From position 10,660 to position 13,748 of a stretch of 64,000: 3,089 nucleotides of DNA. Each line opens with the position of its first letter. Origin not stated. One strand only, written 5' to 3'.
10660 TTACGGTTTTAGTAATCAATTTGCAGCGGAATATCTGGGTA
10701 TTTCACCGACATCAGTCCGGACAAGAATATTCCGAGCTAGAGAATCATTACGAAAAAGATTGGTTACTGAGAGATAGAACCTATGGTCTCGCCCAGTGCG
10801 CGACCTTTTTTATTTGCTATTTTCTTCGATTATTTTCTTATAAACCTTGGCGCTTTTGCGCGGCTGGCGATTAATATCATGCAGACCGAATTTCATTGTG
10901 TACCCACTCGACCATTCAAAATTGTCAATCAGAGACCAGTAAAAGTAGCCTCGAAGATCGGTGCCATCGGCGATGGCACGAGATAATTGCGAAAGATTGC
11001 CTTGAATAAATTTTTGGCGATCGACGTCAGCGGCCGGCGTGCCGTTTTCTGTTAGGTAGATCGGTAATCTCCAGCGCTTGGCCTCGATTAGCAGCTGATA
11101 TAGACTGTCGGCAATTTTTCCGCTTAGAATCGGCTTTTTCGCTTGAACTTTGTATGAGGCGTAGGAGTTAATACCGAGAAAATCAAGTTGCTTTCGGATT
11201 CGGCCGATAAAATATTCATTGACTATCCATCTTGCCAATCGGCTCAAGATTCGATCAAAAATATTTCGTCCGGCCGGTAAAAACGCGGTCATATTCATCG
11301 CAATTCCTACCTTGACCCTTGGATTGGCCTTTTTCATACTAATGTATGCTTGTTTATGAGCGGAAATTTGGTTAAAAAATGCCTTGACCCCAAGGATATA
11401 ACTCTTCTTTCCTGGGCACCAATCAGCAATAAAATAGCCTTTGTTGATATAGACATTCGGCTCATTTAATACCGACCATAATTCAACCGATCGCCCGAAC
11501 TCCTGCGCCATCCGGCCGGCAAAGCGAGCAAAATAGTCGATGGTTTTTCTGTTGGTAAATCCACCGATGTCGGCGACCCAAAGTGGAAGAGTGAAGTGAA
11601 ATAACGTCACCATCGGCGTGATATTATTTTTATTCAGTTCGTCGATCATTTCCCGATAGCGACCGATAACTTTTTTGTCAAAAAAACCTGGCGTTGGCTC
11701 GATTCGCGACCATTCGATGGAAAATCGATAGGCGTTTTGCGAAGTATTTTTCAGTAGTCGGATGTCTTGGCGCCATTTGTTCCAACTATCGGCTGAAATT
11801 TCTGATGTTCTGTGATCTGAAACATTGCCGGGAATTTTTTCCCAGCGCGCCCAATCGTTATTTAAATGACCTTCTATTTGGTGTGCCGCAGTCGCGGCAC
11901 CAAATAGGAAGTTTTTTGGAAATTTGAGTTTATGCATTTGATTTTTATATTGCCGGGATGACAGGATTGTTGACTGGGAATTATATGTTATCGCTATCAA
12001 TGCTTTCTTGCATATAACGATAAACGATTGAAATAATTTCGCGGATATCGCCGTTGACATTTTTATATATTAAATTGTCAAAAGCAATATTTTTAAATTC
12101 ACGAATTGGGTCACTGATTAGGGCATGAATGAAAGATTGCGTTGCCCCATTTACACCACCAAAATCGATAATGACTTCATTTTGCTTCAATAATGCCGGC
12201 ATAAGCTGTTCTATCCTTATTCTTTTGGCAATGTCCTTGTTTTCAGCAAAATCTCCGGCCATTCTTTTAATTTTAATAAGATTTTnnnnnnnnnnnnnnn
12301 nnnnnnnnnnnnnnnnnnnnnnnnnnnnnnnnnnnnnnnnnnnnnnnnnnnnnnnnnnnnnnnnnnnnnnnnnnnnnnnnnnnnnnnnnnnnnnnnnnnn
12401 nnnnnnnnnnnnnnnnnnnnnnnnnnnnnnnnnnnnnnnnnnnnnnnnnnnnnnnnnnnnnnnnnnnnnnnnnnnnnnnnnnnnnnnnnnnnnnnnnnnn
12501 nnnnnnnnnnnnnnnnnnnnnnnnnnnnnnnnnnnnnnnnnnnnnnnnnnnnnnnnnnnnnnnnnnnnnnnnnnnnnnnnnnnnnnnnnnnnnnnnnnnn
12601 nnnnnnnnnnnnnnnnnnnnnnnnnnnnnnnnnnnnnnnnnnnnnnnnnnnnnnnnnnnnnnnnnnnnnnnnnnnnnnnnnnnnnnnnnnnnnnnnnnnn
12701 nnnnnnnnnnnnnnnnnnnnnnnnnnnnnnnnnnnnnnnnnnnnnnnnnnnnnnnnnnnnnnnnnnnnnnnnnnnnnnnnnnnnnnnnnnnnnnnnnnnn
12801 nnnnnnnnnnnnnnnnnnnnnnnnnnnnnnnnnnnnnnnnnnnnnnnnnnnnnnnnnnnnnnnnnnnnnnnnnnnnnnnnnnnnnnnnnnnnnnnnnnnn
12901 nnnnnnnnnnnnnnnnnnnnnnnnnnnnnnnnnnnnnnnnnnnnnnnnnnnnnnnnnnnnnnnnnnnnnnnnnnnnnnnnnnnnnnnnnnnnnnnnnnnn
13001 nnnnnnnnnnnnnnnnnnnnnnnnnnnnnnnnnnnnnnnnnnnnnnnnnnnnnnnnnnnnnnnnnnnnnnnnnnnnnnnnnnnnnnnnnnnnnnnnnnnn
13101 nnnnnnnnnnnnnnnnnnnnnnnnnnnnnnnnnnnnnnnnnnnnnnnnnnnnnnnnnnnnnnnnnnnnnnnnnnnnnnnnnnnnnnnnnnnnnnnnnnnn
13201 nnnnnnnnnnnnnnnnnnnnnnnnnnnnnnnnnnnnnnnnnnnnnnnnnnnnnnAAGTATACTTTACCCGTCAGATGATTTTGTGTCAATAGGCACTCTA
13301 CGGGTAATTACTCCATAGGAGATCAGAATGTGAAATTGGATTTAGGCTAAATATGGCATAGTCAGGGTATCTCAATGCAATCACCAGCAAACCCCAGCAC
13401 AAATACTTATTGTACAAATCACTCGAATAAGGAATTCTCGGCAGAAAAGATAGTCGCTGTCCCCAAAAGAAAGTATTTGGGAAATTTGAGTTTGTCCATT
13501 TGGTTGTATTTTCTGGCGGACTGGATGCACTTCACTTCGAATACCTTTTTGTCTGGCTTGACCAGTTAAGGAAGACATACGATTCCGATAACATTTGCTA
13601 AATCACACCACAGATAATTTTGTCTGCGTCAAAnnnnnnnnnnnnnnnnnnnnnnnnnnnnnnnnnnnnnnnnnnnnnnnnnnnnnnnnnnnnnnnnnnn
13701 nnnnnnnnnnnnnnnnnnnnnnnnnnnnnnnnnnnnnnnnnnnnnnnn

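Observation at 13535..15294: AbiEi/AbiEii cassette bounded by about 36-bp imperfect direct repeats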

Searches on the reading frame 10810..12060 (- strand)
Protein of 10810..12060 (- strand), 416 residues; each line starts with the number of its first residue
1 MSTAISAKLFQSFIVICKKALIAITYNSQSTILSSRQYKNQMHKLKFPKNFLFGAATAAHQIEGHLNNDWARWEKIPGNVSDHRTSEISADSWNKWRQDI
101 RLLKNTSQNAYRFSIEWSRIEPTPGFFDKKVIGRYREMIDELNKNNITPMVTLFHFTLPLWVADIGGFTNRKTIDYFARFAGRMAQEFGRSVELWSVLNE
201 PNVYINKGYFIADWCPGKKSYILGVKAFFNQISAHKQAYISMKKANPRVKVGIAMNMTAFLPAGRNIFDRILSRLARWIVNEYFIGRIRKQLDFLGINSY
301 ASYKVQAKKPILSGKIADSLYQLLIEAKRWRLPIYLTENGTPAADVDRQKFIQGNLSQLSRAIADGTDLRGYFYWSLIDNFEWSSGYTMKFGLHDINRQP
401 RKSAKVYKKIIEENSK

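Call 10: search_protein_families(library=pfam, proteins=[window:10810-12060:-], max_evalue=0.01)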
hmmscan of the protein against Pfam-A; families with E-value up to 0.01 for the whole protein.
window:10810-12060:- (416 aa): 1 family
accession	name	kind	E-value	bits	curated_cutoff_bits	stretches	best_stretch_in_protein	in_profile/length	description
PF00232.24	Glyco_hydro_1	-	3.7e-85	286.5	22.6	2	45-285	3-250/453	Glycosyl hydrolase family 1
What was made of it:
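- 10810..11940 (-): Intact GH1 beta-glucosidase gene, the conserved right-hand anchor of the hotspot. Pfam 3.7e-85 (call 10).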

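Call 17: find_homologous_proteins(query=window:10810-11940:-, max_evalue=1e-30)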
Query window:10810-11940:- (376 aa): 6050 proteins with E <= 1e-30 among 8000 candidates; the best 120 are listed.
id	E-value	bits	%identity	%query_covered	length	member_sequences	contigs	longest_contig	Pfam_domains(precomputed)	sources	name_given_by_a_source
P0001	2.3e-255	865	100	100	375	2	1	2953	PF00232.25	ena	-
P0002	4.0e-179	614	70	99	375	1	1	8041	PF02449.22,PF00232.25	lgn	-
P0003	4.9e-170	584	67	98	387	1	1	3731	PF00232.25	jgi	-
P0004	3.5e-169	581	67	99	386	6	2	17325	PF02449.22,PF00232.25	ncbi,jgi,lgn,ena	ncbi:MAG: glycoside hydrolase family 1 protein [Candidatus Berkelbacteria bacterium]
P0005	8.8e-169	580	66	99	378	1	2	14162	PF00232.25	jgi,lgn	-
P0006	3.4e-167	574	66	99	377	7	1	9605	PF00232.25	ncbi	-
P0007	2.8e-157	542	62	98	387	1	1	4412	PF00232.25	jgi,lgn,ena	-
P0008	1.2e-155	536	63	98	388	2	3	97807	PF02449.22,PF00232.25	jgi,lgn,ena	-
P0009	2.2e-152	526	61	98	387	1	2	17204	PF00232.25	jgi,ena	jgi:beta-glucosidase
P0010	1.5e-151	523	63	98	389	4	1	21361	PF02449.22,PF00232.25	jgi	-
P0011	1.2e-148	513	60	98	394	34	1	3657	PF00232.25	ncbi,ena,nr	ncbi:MAG TPA: glycoside hydrolase family 1 protein [bacterium]|nr:glycoside hydrolase family 1 prote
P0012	3.6e-145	502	59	98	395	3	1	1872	PF00232.25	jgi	-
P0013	7.9e-138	478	55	97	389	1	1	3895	PF00232.25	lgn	-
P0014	6.4e-137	475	55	98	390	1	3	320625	PF02449.22,PF00232.25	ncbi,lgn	-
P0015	1.8e-135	470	55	98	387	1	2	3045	PF00232.25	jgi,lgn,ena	-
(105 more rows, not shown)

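Call 18: find_encoding_contigs(protein=P0002, flank=10000, max_places=3)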
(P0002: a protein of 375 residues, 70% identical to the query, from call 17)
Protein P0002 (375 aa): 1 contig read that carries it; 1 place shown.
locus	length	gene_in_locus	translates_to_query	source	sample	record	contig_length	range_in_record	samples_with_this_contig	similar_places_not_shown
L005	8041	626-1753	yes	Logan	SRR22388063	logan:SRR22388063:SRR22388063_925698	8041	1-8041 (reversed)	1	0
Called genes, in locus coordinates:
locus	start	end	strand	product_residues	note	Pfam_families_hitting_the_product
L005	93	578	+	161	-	PF05635:23S_rRNA_IVP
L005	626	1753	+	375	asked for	PF00232:Glyco_hydro_1, PF02449:Glyco_hydro_42 (faint), PF00232:Glyco_hydro_1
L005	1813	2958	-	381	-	-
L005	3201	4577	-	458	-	-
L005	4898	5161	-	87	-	-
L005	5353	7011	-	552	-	-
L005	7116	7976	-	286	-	PF00106:adh_short (weak), PF13561:adh_short_C2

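Call 19: find_encoding_contigs(protein=P0004, flank=10000, max_places=3)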
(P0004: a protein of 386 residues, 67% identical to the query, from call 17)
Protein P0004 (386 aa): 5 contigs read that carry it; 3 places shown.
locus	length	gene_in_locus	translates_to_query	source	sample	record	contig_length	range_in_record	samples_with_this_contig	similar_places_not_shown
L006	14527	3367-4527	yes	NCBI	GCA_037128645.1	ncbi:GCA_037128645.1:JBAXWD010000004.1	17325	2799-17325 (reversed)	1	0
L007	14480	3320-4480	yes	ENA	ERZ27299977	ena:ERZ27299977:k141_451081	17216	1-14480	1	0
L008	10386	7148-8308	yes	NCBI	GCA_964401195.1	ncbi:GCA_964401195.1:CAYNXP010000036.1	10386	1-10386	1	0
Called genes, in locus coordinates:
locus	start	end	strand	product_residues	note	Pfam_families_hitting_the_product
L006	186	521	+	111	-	PF00825:Ribonuclease_P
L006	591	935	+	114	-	PF05635:23S_rRNA_IVP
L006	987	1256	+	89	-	PF01809:YidD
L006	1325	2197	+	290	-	PF02096:60KD_IMP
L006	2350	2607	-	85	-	PF01541:GIY-YIG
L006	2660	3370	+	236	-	PF12146:Hydrolase_4, PF00561:Abhydrolase_1, PF12697:Abhydrolase_6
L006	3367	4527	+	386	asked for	PF00232:Glyco_hydro_1, PF02449:Glyco_hydro_42 (weak), PF00232:Glyco_hydro_1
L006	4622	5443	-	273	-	PF13561:adh_short_C2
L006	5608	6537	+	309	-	PF24400:DUF7544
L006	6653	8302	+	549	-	PF00437:T2SSE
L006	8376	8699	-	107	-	PF18895:T4SS_pilin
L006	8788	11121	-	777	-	PF18895:T4SS_pilin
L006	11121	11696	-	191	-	PF18895:T4SS_pilin (weak)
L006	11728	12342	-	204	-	PF13529:Peptidase_C39_2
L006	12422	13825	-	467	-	PF01547:SBP_bac_1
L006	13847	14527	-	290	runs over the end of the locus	PF00483:NTP_transferase, PF12804:NTP_transf_3 (weak)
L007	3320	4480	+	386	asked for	PF00232:Glyco_hydro_1, PF02449:Glyco_hydro_42 (weak), PF00232:Glyco_hydro_1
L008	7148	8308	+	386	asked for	PF00232:Glyco_hydro_1, PF02449:Glyco_hydro_42 (weak), PF00232:Glyco_hydro_1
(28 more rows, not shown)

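Call 20: find_encoding_contigs(protein=P0008, flank=10000, max_places=3)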
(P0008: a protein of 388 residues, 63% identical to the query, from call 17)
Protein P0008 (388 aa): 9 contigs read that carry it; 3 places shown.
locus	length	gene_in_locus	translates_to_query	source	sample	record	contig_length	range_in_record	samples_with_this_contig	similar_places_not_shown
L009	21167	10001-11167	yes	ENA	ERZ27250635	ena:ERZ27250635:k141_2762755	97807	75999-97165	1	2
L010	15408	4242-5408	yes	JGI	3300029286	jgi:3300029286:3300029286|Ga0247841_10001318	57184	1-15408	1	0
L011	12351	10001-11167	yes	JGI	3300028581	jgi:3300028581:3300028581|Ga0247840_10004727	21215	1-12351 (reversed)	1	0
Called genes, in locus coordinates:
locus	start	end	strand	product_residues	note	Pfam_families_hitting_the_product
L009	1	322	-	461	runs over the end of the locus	PF11638:DnaA_N, PF00308:Bac_DnaA, PF01695:IstB_IS21, PF13401:AAA_22 (faint), PF00004:AAA, PF08299:Bac_DnaA_C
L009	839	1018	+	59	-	-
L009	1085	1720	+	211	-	-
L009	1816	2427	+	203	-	-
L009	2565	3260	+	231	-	-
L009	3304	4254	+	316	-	-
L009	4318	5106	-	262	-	PF01978:TrmB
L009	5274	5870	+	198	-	-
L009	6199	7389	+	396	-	PF05631:MFS_5, PF07690:MFS_1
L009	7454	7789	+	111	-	PF00825:Ribonuclease_P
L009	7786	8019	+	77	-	PF01809:YidD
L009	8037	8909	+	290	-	PF02096:60KD_IMP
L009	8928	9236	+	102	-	-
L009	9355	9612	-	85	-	PF01541:GIY-YIG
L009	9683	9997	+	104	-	PF07883:Cupin_2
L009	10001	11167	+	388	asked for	PF00232:Glyco_hydro_1, PF02449:Glyco_hydro_42 (faint), PF00232:Glyco_hydro_1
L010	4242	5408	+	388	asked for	PF00232:Glyco_hydro_1, PF02449:Glyco_hydro_42 (faint), PF00232:Glyco_hydro_1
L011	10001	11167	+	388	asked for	PF00232:Glyco_hydro_1, PF02449:Glyco_hydro_42 (faint), PF00232:Glyco_hydro_1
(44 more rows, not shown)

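Call 25: find_encoding_contigs(protein=P0005, flank=10000, max_places=3)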
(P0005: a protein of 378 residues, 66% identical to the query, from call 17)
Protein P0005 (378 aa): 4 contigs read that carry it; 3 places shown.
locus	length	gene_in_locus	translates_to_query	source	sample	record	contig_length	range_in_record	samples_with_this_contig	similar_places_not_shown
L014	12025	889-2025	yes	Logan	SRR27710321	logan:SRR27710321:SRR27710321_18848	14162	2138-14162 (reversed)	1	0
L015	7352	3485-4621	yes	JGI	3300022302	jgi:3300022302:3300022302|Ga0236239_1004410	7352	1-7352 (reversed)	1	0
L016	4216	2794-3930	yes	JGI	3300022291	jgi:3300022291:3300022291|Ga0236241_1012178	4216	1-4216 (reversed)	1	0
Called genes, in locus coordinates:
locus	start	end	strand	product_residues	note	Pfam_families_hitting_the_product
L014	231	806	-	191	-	-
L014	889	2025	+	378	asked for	PF00232:Glyco_hydro_1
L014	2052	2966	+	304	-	PF24400:DUF7544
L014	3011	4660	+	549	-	PF05157:MshEN (weak), PF00437:T2SSE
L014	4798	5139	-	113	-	PF18895:T4SS_pilin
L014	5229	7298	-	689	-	PF18895:T4SS_pilin (weak)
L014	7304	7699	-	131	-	PF18895:T4SS_pilin (weak)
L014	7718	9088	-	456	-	-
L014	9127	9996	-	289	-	PF00483:NTP_transferase, PF12804:NTP_transf_3 (weak)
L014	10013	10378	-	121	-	PF00011:HSP20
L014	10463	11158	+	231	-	PF18912:DZR_2, PF00156:Pribosyltran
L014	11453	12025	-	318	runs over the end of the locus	-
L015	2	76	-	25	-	?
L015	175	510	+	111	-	PF00825:Ribonuclease_P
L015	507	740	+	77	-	PF01809:YidD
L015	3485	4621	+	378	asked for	PF00232:Glyco_hydro_1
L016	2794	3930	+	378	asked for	PF00232:Glyco_hydro_1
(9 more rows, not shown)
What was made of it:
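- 10810..11940 (-): Orthologues at 60-70% identity in Berkelbacteria with conserved synteny (calls 17-20, 25).
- The hotspot is variable in every relative examined (calls 18-20, 25).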

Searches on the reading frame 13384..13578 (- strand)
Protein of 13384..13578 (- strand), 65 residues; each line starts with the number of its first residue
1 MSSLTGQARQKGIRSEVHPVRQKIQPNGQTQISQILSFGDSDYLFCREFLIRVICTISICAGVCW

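Call 13: search_protein_families(library=pfam, proteins=[window:13384-13578:-], max_evalue=10)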
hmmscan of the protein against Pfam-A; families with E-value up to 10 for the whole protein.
seq(65 aa): 0 families

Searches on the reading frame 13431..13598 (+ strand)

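Call 13: search_protein_families(library=pfam, proteins=[window:13431-13598:+], max_evalue=10)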
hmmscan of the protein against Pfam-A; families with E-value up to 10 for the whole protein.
seq(56 aa): 1 family
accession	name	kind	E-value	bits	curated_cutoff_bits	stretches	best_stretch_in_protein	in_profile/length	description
PF10829.13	DUF2554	-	0.11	13.3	25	1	25-55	14-48/76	Protein of unknown function (DUF2554)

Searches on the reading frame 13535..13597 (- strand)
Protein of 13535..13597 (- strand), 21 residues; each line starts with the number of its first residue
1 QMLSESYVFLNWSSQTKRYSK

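Call 33: search_protein_families(library=pfam, proteins=[window:13535-13597:-], max_evalue=10)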
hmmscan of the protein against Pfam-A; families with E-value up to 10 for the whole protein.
seq(21 aa): 0 families
